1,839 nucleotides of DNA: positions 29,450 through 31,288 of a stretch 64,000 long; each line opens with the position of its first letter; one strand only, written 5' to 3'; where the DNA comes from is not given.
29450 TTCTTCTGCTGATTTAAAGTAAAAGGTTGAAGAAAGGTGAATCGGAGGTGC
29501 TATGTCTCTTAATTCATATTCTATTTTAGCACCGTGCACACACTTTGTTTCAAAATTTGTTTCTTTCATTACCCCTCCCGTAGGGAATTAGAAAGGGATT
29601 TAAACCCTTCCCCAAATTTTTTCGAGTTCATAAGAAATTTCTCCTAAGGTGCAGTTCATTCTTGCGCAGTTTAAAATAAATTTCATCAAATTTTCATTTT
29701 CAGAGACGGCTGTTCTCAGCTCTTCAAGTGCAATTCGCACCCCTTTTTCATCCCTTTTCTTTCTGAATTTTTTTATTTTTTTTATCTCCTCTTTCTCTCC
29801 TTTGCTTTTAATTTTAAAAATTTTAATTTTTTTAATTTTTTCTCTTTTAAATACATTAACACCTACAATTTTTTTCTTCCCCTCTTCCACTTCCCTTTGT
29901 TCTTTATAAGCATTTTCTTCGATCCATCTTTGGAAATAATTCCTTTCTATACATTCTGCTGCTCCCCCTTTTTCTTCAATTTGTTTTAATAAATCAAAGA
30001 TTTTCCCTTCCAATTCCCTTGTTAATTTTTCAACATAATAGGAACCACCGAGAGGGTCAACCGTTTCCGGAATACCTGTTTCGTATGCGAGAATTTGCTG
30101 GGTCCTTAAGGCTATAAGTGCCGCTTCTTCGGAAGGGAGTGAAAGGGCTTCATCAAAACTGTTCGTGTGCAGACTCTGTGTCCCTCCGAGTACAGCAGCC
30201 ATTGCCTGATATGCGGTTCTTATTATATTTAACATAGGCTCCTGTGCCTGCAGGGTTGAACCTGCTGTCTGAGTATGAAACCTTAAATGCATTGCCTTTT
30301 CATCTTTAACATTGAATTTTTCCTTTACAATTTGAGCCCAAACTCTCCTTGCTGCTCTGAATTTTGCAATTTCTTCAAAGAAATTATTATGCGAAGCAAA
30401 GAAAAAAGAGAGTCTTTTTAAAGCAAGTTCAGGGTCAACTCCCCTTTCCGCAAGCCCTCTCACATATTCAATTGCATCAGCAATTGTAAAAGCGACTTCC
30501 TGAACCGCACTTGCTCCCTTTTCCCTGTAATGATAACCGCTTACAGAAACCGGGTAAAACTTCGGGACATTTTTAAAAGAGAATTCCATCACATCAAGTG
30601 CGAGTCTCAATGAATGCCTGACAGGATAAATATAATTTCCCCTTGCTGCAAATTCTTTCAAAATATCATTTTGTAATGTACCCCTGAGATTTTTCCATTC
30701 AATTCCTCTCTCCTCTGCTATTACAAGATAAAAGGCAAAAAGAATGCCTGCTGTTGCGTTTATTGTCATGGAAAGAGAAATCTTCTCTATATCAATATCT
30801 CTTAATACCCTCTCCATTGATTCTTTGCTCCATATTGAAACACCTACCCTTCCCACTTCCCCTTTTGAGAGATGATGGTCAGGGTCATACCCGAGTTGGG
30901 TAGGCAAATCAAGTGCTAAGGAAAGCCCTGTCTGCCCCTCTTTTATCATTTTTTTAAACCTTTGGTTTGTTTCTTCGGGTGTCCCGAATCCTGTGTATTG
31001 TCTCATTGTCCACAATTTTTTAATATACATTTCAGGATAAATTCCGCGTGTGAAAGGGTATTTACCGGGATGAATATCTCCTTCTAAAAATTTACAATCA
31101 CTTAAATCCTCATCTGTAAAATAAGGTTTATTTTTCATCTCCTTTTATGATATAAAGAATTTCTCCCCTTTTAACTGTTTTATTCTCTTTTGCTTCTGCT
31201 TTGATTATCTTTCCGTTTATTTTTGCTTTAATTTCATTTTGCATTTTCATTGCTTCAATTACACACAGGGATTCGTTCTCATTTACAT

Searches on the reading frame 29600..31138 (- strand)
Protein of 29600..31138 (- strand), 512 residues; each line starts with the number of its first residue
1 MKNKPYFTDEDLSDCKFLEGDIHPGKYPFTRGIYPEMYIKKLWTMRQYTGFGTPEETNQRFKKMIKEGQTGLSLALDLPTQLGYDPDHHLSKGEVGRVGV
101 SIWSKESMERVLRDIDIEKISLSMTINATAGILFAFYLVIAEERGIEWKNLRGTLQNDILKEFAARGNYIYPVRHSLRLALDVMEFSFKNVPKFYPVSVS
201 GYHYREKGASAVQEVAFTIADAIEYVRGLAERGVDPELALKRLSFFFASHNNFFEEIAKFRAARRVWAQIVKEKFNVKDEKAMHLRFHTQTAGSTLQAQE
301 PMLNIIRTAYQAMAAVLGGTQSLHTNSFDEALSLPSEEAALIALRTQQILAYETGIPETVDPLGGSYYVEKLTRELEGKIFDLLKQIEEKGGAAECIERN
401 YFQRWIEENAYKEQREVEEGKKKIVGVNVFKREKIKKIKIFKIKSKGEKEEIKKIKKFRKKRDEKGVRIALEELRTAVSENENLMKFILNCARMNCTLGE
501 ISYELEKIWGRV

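Call 86: search_protein_families(library=ncbifam, proteins=[window:29600-31138:-], max_evalue=0.00001)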
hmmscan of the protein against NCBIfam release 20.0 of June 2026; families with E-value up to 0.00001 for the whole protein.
window:29600-31138:- (512 aa): 4 families
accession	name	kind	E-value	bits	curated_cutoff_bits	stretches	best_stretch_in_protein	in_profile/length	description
TIGR00641.1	acid_CoA_mut_N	subfamily_domain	3.4e-203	675.7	303.8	1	5-511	11-521/528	methylmalonyl-CoA mutase N-terminal domain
NF006944.0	PRK09426.1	equivalog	4.8e-175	583.5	876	1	4-511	44-550/721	methylmalonyl-CoA mutase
NF045497.1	IsobCoAmut_IcmF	equivalog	5.3e-89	299.3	1500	2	149-510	706-1070/1076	fused isobutyryl-CoA mutase/GTPase IcmF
TIGR00642.1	mmCoA_mut_beta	equivalog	2.9e-57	194.2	617.25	1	103-431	126-451/620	methylmalonyl-CoA mutase small subunit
